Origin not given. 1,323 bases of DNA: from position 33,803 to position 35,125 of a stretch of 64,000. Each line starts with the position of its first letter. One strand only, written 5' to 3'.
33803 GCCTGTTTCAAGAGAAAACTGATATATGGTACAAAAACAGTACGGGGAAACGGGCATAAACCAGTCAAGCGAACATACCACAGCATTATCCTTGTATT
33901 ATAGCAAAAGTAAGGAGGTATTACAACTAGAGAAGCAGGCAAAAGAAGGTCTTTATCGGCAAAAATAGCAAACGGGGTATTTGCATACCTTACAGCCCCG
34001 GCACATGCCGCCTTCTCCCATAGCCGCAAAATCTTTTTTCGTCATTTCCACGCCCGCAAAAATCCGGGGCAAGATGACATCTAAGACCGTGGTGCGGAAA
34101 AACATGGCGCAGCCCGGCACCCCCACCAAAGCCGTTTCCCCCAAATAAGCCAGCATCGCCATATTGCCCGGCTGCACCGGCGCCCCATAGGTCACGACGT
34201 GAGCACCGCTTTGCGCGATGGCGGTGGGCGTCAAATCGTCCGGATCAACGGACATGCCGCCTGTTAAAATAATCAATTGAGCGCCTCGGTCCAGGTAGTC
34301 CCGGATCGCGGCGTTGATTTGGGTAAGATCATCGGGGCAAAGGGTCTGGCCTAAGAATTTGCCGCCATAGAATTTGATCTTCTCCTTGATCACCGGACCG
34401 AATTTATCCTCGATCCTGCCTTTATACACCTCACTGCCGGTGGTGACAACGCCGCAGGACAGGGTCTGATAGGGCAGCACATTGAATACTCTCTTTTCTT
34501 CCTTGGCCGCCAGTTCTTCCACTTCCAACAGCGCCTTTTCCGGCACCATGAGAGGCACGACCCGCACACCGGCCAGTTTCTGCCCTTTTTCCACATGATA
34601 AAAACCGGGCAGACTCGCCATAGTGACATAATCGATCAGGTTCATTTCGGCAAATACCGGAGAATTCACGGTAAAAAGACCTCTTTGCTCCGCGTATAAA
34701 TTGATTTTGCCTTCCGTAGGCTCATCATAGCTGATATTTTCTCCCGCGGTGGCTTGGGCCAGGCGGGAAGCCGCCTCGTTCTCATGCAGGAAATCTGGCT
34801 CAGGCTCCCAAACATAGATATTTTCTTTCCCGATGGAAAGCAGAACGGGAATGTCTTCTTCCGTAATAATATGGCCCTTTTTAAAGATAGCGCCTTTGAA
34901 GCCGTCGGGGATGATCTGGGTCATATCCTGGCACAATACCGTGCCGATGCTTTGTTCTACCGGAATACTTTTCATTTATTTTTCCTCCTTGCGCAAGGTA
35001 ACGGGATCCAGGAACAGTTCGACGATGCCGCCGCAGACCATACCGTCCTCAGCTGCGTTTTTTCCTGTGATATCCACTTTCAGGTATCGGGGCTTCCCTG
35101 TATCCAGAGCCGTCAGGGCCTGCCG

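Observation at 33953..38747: Selenium-dependent molybdenum hydroxylase maturation cluster (ModE-like, yqeC, mocA, yqeB, xdhC, MoCF-binding) without a hydroxylase catalytic subunit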

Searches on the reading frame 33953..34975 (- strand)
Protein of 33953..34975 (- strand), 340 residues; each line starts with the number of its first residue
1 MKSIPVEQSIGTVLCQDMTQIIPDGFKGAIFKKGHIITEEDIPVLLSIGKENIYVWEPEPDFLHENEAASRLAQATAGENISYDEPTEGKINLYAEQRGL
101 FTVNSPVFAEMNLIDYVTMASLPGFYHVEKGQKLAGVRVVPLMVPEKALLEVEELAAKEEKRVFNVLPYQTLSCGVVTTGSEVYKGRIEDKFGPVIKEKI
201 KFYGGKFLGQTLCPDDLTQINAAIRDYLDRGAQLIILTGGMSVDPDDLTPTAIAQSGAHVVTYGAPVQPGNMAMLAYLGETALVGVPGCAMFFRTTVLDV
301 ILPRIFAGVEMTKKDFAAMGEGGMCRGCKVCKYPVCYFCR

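Call 3: search_protein_families(library=ncbifam, proteins=[window:33953-34975:-])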
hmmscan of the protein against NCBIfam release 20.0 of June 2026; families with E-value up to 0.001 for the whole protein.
window:33953-34975:- (340 aa): 12 families
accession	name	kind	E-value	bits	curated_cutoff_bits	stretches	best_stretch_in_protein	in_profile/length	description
TIGR00177.1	molyb_syn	domain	1.2e-17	64.2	85.35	1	172-297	2-142/148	molybdenum cofactor synthesis domain-containing protein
NF011068.0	PRK14498.1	equivalog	8.8e-16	57.1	534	1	170-301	185-325/647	molybdopterin biosynthesis protein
NF002947.1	PRK03604.1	equivalog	5.5e-13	48.8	285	1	168-259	142-233/301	bifunctional molybdenum cofactor biosynthesis protein MoaC/MoaB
NF011067.0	PRK14497.1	equivalog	5.5e-12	45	536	1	176-310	191-322/546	putative molybdopterin biosynthesis protein MoeA/unknown domain fusion protein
NF001813.0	PRK00549.1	equivalog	1.1e-09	37.9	379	1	174-256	3-84/414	competence/damage-inducible protein A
NF002291.0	PRK01215.1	equivalog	1.3e-08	34.3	293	1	175-256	7-87/264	nicotinamide mononucleotide deamidase-related protein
TIGR00200.1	cinA_nterm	subfamily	1.3e-06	27.4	243.15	1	175-256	5-85/414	CinA family nicotinamide mononucleotide deamidase-related protein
TIGR02667.1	moaB_proteo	equivalog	1.6e-06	27.9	222.4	1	172-254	5-86/163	molybdenum cofactor biosynthesis protein B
NF007960.1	PRK10680.1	equivalog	2.4e-05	23.3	440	1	176-302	185-309/401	molybdopterin molybdotransferase MoeA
NF002977.0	PRK03670.1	equivalog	3e-05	23.5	305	1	175-256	4-85/252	competence damage-inducible protein A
NF050098.1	MoeA_actino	exception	5.2e-05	22.2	560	1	136-288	150-297/400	molybdopterin molybdotransferase MoeA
NF006932.0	PRK09417.1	equivalog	0.00036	20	158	1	170-254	2-89/193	molybdopterin adenylyltransferase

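Call 4: search_protein_families(library=pfam, proteins=[window:33953-34975:-])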
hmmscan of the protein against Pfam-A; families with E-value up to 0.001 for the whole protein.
window:33953-34975:- (340 aa): 1 family
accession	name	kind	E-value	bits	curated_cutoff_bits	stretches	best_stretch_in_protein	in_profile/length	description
PF00994.29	MoCF_biosynth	-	7.1e-25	87.8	26.6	1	175-305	1-142/144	Probable molybdopterin binding domain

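Call 9: find_homologous_proteins(query=window:33953-34975:-)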
Query window:33953-34975:- (340 aa): 7990 proteins with E <= 0.001 among 8000 candidates; the best 120 are listed.
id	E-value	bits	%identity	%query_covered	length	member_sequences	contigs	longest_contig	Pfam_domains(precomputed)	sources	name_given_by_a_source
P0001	5.6e-228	774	100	100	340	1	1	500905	PF00994.30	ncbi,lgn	-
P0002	2.1e-204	696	87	100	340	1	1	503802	PF00994.30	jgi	-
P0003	4.3e-166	570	71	100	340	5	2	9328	PF00994.30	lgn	-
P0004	6.5e-152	524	68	100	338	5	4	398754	PF00994.30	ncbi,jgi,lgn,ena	jgi:molybdenum cofactor synthesis domain-containing protein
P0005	2.9e-150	518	67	100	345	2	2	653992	PF00994.30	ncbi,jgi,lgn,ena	-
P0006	7.4e-148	510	65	100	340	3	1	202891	PF00994.30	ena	-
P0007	1.5e-147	509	65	100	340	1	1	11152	PF00994.30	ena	-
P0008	4.5e-147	508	65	100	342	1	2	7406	PF00994.30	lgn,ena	-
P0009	1.9e-145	502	64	100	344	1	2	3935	PF00994.30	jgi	-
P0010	1.7e-144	499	65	100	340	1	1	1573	PF00994.30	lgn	-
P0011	3.0e-144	499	65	100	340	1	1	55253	PF00994.30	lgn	-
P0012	8.3e-144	497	-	-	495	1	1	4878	PF00994.30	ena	-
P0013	1.5e-142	493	63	100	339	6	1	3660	PF00994.30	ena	-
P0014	4.0e-142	492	61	100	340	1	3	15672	PF00994.30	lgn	-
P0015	2.0e-141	489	62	100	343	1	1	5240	PF00994.30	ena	-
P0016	6.5e-141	488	63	100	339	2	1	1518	PF00994.30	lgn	-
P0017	3.2e-140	485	62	100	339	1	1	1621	PF00994.30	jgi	-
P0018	4.2e-140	485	61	100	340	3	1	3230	PF00994.30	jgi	-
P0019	5.7e-140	484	62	100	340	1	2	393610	PF00994.30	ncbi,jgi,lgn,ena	-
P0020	6.9e-140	484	61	100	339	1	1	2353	PF00994.30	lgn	-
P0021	8.5e-140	484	62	100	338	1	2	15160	PF00994.30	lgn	-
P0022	7.2e-138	478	59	100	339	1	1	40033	PF00994.30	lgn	-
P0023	1.8e-137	476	60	100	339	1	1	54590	PF00994.30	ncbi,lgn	-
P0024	3.5e-137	475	61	100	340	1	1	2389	PF00994.30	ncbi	ncbi:MAG: molybdopterin-binding protein [Clostridiales bacterium]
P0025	7.2e-137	474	60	100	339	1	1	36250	PF00994.30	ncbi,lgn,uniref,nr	ncbi:molybdopterin-binding protein [Thermosediminibacter litoriperuensis]|uniref:Molybdopterin molyb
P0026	1.1e-136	474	60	99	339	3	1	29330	PF00994.30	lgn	-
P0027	1.9e-136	473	59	100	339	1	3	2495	PF00994.30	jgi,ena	-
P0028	1.3e-135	470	60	100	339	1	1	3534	PF00994.30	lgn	-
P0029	1.9e-135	470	59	100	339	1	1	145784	PF00994.30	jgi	-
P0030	1.8e-134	466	59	100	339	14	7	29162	PF00994.30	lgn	-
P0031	4.5e-134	465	60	100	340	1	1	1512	PF00994.30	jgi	-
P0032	6.1e-134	465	57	100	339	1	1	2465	PF00994.30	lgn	-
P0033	1.6e-133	463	57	100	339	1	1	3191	PF00994.30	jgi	-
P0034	1.7e-133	463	58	100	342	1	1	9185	PF00994.30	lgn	-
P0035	2.2e-133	463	60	100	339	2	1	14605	PF00994.30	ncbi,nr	ncbi:MAG TPA: molybdopterin-binding protein [Peptococcaceae bacterium]|nr:molybdopterin-binding prot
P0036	2.5e-133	463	59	100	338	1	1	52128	PF00994.30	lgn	-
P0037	3.4e-133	462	57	100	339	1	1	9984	PF00994.30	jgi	-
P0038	4.1e-133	462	59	100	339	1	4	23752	PF00994.30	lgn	-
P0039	4.6e-133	462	56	100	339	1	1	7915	PF00994.30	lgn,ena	-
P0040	7.8e-133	461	59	100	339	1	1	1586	PF00994.30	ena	-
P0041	8.8e-133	461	58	100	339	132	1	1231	PF00994.30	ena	-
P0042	9.4e-133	461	58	100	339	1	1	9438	PF00994.30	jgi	-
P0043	1.1e-132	461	58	100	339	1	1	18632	PF00994.30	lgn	-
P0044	1.1e-132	460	58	100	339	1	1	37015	PF00994.30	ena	-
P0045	1.3e-132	460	59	100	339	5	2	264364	PF00994.30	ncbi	ncbi:MAG: molybdopterin-binding protein [Candidatus Atribacteria bacterium]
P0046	1.4e-132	460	57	100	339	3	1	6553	PF00994.30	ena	-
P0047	1.9e-132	460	56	100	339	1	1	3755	PF00994.30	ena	-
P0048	1.9e-132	460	61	100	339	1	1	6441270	PF00994.30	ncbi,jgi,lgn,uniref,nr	ncbi:molybdopterin-binding protein [Candidatus Formimonas warabiya]|uniref:Molybdopterin molybdenumt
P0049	2.1e-132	460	57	100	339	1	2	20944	PF00994.30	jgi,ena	-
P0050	2.4e-132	459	58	100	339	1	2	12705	PF00994.30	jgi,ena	-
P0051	2.5e-132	459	57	100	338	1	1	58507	PF00994.30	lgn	-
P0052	2.8e-132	459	60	100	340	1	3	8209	PF00994.30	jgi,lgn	jgi:molybdenum cofactor synthesis domain-containing protein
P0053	2.9e-132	459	57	100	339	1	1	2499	PF00994.30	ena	-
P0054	4.3e-132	459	56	100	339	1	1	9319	PF00994.30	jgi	-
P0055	4.4e-132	459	57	100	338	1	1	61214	PF00994.30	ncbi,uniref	ncbi:molybdopterin-binding protein [Thermovenabulum sp.]|uniref:molybdopterin-binding protein n=1 Ta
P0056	5.1e-132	458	58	100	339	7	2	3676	PF00994.30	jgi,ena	-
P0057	5.7e-132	458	60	100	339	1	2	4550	PF00994.30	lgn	-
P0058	5.9e-132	458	56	100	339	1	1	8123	PF00994.30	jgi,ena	-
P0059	9.5e-132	457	58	100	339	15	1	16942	PF00994.30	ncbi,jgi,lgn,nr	ncbi:MAG: hypothetical protein PWQ60_1564 [Thermoanaerobacteraceae bacterium]|jgi:molybdenum cofacto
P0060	1.0e-131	457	59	100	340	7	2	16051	PF00994.30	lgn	-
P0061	1.4e-131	457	58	100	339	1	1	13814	PF00994.30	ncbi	-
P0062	1.7e-131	457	59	100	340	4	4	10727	PF00994.30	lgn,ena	-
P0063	2.1e-131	456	58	100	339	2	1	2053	PF00994.30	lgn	-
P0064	2.2e-131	456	57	100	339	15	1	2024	PF00994.30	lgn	-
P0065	2.3e-131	456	57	100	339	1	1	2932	PF00994.30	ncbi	-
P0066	2.7e-131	456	58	100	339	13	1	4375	PF00994.30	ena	-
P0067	2.9e-131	456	57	100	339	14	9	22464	PF00994.30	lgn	-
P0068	3.1e-131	456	57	100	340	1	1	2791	PF00994.30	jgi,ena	-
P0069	4.2e-131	455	60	100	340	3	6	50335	PF00994.30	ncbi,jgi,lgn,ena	jgi:molybdenum cofactor synthesis domain-containing protein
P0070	1.1e-130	454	58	100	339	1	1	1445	PF00994.30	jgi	jgi:molybdenum cofactor synthesis domain-containing protein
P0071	1.3e-130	454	57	100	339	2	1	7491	PF00994.30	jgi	jgi:molybdenum cofactor synthesis domain-containing protein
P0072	1.6e-130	453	56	100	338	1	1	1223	PF00994.30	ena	-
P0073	1.9e-130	453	57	100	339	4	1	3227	PF00994.30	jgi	jgi:molybdenum cofactor synthesis domain-containing protein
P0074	2.8e-130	453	56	100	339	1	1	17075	PF00994.30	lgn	-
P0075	3.7e-130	452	56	100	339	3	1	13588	PF00994.30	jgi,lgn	jgi:molybdenum cofactor synthesis domain-containing protein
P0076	4.6e-130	452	56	100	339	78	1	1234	PF00994.30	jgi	jgi:molybdenum cofactor synthesis domain-containing protein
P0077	4.7e-130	452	56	100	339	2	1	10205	PF00994.30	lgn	-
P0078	5.6e-130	452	56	100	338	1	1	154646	PF00994.30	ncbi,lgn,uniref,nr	ncbi:molybdopterin-binding protein [Thermovenabulum gondwanense]|uniref:Molybdopterin molybdenumtran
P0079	6.8e-130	451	57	100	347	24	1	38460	PF00994.30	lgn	-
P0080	9.0e-130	451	55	100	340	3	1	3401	PF00994.30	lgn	-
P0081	9.4e-130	451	56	100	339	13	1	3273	PF00994.30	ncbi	-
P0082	1.0e-129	451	57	100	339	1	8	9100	PF00994.30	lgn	-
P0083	1.3e-129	450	58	100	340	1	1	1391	PF00994.30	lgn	-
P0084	1.4e-129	450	58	100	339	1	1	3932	PF00994.30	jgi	jgi:molybdenum cofactor synthesis domain-containing protein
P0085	2.8e-129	449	57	100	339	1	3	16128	PF00994.30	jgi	-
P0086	2.9e-129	449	56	100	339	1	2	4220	PF00994.30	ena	-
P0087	3.2e-129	449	56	100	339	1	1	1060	PF00994.30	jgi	jgi:molybdenum cofactor synthesis domain-containing protein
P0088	3.3e-129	449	57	100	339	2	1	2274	PF00994.30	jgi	-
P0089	3.7e-129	449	57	100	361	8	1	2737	PF00994.30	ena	-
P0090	3.9e-129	449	57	100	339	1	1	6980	PF00994.30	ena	-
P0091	7.0e-129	448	56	100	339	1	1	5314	PF00994.30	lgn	-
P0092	7.6e-129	448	58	100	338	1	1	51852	PF00994.30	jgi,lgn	-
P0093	8.0e-129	448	57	100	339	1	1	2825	PF00994.30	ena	-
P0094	8.7e-129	448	56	100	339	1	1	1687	PF00994.30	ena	-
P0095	9.9e-129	448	56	100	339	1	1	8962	PF00994.30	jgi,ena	-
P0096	1.1e-128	447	56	100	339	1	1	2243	PF00994.30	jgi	-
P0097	1.1e-128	447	56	100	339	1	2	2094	PF00994.30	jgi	-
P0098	1.2e-128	447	56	100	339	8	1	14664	PF00994.30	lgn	-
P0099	1.2e-128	447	55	100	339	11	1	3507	PF00994.30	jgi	-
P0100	1.3e-128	447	58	100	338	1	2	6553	PF00994.30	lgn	-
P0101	1.3e-128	447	56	100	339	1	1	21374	PF00994.30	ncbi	-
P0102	1.9e-128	447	57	100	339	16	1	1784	PF00994.30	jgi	-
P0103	2.0e-128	446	55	100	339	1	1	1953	PF00994.30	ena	-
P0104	2.2e-128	446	56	100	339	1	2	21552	PF00994.30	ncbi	-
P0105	3.4e-128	446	56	100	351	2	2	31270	PF00994.30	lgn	-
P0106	4.2e-128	445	56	100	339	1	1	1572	PF00994.30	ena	-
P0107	5.9e-128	445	58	100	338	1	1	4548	PF00994.30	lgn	-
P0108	6.3e-128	445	56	100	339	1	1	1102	PF00994.30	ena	-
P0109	6.8e-128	445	56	100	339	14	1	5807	PF00994.30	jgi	-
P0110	7.4e-128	445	56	100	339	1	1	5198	PF00994.30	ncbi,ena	-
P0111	8.3e-128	444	56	100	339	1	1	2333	PF00994.30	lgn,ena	-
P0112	1.3e-127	444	56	100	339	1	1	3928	PF00994.30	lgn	-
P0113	1.3e-127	444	58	96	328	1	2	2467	PF00994.30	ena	-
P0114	1.3e-127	444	56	100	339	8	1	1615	PF00994.30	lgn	-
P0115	1.4e-127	444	57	100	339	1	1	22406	PF00994.30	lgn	-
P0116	1.5e-127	444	57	100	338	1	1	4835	PF00994.30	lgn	-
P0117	2.7e-127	443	56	100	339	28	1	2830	PF00994.30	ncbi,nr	ncbi:MAG: molybdopterin-binding protein [Firmicutes bacterium]|nr:molybdopterin-binding protein [Bac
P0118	3.6e-127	442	57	100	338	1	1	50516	PF00994.30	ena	-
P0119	5.6e-127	442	56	100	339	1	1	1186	PF00994.30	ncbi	-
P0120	9.8e-127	441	56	100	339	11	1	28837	PF00994.30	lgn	-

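Call 10: find_encoding_contigs(protein=P0001, flank=10000, max_places=4)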
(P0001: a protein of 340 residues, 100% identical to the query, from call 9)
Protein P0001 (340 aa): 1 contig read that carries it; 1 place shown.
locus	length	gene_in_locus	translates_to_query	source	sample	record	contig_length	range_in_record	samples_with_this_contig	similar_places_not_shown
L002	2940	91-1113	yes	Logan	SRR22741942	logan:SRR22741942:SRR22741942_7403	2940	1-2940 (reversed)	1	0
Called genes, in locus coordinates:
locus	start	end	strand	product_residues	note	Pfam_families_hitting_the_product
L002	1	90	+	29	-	?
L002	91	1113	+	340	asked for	PF00994:MoCF_biosynth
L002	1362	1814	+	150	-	PF00583:Acetyltransf_1, PF13673:Acetyltransf_10, PF13508:Acetyltransf_7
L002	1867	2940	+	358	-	?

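Call 11: find_encoding_contigs(protein=P0048, flank=10000, max_places=3)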
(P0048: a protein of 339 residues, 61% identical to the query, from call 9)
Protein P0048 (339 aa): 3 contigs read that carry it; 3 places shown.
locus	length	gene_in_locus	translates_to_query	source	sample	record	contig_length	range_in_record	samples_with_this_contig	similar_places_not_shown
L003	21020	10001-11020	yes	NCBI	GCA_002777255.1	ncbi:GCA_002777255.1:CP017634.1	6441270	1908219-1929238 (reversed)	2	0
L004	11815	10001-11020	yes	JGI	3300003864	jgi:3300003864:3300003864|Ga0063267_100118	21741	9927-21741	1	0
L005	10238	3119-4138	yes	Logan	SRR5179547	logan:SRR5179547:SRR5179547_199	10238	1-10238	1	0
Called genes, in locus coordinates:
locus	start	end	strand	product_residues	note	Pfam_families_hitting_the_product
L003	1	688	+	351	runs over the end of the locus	PF00158:Sigma54_activat, PF14532:Sigma54_activ_2, PF00004:AAA (weak), PF25601:AAA_lid_14, PF02954:HTH_8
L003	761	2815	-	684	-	PF26965:MimR_N, PF01590:GAF, PF00989:PAS, PF13426:PAS_9, PF00158:Sigma54_activat, PF14532:Sigma54_activ_2, PF25601:AAA_lid_14, PF02954:HTH_8, +4 more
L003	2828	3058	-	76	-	-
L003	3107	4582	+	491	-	PF00171:Aldedh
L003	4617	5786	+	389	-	PF00465:Fe-ADH, PF13685:Fe-ADH_2, PF25137:ADH_Fe_C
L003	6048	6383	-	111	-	PF02627:CMD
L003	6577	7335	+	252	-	PF19842:YqeC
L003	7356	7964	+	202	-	PF01128:IspD, PF02348:CTP_transf_3 (weak), PF12804:NTP_transf_3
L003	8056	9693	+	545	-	PF13478:XdhC_C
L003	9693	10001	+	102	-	PF02625:XdhC_CoxI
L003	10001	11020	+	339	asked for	PF00994:MoCF_biosynth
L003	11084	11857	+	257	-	PF09339:HTH_IclR, PF01614:IclR_C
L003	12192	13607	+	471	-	PF00206:Lyase_1, PF10415:FumaraseC_C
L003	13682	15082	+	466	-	PF01979:Amidohydro_1, PF12890:DHOase (weak), PF07969:Amidohydro_3 (weak)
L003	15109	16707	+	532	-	PF01293:PEPCK_ATP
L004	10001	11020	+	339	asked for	PF00994:MoCF_biosynth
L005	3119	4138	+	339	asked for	PF00994:MoCF_biosynth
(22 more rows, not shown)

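Call 13: find_encoding_contigs(protein=P0002, flank=10000, max_places=2)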
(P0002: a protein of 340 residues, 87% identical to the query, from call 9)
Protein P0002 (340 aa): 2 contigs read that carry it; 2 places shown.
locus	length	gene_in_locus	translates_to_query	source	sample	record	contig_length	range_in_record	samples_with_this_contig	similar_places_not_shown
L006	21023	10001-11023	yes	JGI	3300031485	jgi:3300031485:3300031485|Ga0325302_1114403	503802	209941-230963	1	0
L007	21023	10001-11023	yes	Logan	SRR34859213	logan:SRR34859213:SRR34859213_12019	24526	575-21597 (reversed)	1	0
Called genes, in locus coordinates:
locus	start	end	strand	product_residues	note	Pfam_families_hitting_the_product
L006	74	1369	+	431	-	PF00501:AMP-binding, PF14535:AMP-binding_C_2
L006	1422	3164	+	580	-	PF01855:POR_N, PF02775:TPP_enzyme_C, PF12797:Fer4_2 (faint), PF14697:Fer4_21, PF00037:Fer4 (weak)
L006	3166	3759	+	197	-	PF01558:POR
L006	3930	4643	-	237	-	PF04029:2-ph_phosp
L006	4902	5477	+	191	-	PF00156:Pribosyltran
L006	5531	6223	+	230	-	PF00392:GntR, PF01325:Fe_dep_repress (faint), PF13412:HTH_24 (weak), PF07729:FCD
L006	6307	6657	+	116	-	PF00126:HTH_1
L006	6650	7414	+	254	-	PF19842:YqeC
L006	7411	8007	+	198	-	PF01128:IspD (weak), PF12804:NTP_transf_3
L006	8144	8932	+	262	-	-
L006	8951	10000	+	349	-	PF13478:XdhC_C, PF02625:XdhC_CoxI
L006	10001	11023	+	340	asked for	PF00994:MoCF_biosynth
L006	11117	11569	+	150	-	PF00583:Acetyltransf_1, PF13673:Acetyltransf_10, PF13508:Acetyltransf_7, PF23209:IDM1_C (weak)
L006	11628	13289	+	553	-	PF00920:ILVD_EDD_N, PF24877:ILV_EDD_C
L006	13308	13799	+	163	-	PF01842:ACT, PF22629:ACT_AHAS_ss, PF13710:ACT_5, PF10369:ALS_ss_C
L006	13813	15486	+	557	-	PF02776:TPP_enzyme_N, PF00205:TPP_enzyme_M, PF02775:TPP_enzyme_C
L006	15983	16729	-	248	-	PF05949:DUF881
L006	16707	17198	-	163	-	PF06947:DUF1290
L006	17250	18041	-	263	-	PF05949:DUF881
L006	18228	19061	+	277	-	PF19293:CdaA_N (weak), PF02457:DAC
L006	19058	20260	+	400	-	PF07949:YbbR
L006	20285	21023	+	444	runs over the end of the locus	PF02878:PGM_PMM_I, PF02879:PGM_PMM_II, PF02880:PGM_PMM_III, PF00408:PGM_PMM_IV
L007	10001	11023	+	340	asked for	PF00994:MoCF_biosynth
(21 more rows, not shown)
